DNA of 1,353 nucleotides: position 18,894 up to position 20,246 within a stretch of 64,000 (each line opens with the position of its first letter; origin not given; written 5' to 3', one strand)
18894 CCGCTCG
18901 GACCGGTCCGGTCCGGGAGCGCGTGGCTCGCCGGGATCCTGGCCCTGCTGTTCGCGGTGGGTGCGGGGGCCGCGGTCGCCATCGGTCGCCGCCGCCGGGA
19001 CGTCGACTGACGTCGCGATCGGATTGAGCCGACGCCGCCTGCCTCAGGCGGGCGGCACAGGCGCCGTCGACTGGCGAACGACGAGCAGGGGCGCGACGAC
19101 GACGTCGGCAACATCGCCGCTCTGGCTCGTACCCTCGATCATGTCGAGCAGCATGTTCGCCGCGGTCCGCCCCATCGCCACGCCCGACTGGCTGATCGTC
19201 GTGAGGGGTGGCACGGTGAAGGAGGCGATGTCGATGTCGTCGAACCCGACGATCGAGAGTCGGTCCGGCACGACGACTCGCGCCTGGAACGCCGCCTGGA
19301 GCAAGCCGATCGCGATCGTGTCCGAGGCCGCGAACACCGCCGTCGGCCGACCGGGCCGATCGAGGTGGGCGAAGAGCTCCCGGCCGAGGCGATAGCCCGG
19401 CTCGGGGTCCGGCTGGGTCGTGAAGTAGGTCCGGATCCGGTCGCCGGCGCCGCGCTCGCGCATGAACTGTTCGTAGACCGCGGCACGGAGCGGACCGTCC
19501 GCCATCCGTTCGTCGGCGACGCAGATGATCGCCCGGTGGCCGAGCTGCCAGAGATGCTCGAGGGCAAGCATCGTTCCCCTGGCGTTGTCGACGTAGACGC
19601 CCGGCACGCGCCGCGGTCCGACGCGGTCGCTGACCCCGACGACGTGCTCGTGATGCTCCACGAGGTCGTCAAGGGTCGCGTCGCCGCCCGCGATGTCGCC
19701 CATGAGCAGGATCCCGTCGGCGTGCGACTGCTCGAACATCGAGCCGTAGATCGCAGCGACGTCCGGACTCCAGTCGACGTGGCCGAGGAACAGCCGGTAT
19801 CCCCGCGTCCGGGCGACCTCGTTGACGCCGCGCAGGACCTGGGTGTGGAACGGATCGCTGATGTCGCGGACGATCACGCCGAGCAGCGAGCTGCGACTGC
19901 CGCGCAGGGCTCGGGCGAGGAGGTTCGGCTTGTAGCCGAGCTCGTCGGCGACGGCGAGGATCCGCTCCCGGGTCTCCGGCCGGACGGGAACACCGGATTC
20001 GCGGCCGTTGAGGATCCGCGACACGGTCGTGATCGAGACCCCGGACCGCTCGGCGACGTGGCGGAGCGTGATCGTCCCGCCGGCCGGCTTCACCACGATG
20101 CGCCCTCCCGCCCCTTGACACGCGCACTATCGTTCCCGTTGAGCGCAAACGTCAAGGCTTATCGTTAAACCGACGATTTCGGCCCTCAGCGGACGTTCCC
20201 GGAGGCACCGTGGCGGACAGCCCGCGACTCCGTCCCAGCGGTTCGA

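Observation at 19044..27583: LacI-controlled locus with two paralogous DHQS-like dehydrogenases bracketing a PotABCD-type ABC importer and an LLM oxidoreductase - uncharacterised uptake/oxidation pathway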

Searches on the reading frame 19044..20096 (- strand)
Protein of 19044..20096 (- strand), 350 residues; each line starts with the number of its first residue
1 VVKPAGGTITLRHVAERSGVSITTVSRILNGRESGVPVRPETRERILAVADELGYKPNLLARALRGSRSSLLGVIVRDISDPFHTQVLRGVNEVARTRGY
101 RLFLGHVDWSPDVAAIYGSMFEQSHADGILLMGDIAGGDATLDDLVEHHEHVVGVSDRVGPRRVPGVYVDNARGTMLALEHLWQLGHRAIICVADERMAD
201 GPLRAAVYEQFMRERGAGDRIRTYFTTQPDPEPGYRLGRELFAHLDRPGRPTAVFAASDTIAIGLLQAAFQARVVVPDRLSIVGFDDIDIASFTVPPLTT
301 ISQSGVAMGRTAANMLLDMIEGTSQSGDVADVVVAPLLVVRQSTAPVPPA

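Call 4: search_protein_families(library=pfam, proteins=[window:19044-20096:-], max_evalue=0.01)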
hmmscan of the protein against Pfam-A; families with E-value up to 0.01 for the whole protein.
window:19044-20096:- (350 aa): 6 families
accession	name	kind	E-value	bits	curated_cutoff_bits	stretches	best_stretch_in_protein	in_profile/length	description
PF13377.12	Peripla_BP_3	-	9.1e-36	123.9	26.5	1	180-344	2-167/167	Periplasmic binding protein-like domain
PF00532.27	Peripla_BP_1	-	4.1e-21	76.1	22.2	1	72-328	4-266/281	Periplasmic binding proteins and sugar binding domain of LacI family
PF00356.27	LacI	-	6.3e-15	55.1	27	1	10-58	1-46/46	Bacterial regulatory proteins, lacI family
PF13560.12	HTH_31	-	2e-05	25.2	27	1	10-44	16-48/64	Helix-turn-helix domain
PF13407.12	Peripla_BP_4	-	0.00029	20.9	35.1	1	73-323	2-257/258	Periplasmic binding protein domain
PF01381.28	HTH_3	-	0.00063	20.2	23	0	10-32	11-33/55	Helix-turn-helix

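Call 5: search_protein_families(library=ncbifam, proteins=[window:19044-20096:-], max_evalue=0.01)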
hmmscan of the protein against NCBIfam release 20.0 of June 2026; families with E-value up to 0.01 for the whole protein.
window:19044-20096:- (350 aa): 19 families
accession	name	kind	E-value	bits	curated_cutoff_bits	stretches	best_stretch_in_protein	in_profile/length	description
NF047341.1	lactose_RbsR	equivalog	4.1e-60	203.9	382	1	9-346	3-330/331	ribose utilization transcriptional repressor RbsR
NF008269.0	PRK11041.1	equivalog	8.3e-55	186.2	436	1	8-347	9-340/342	DNA-binding transcriptional regulator CytR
NF007979.0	PRK10703.1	equivalog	2.1e-46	158.6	501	1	10-346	3-333/341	HTH-type transcriptional repressor PurR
NF052440.1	TransRegGNTRPSEAE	equivalog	1.7e-44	152.3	400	1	6-344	3-333/333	HTH-type transcriptional regulator GntR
NF007706.0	PRK10401.1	equivalog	2e-43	149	555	1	9-345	2-330/346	HTH-type transcriptional regulator GalS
NF007743.0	PRK10423.1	equivalog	6.4e-42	143.8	531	1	10-343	3-329/330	ribose operon transcriptional repressor RbsR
TIGR01481.1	ccpA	equivalog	7.8e-41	140.6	442.35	1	8-341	2-326/330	catabolite control protein A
NF007075.0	PRK09526.1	subfamily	2e-40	138.8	340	1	8-347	5-334/358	LacI family DNA-binding transcriptional regulator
NF008002.0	PRK10727.1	equivalog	2e-34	119.2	557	1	10-346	3-331/341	HTH-type transcriptional regulator GalR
NF051853.1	TransRegUriRCory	equivalog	5.5e-33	114.5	550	1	10-344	2-324/327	transcriptional regulator UriR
NF007449.0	PRK10014.1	subfamily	8.9e-33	113.7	310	2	9-193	7-188/342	Mal regulon transcriptional regulator MalI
TIGR02417.1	fruct_sucro_rep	subfamily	3e-31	108.9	389.55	1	10-326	1-313/327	D-fructose-responsive transcription factor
NF047913.1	TransRegIdnR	equivalog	9.7e-26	90.8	500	1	9-331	6-320/331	DNA-binding transcriptional regulator IdnR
NF008452.0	PRK11303.1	equivalog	3.4e-25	88.9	385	1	10-324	2-312/332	catabolite repressor/activator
TIGR02405.1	trehalos_R_Ecol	equivalog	7.5e-25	87.9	357.35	1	9-327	2-303/311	trehalose operon repressor TreR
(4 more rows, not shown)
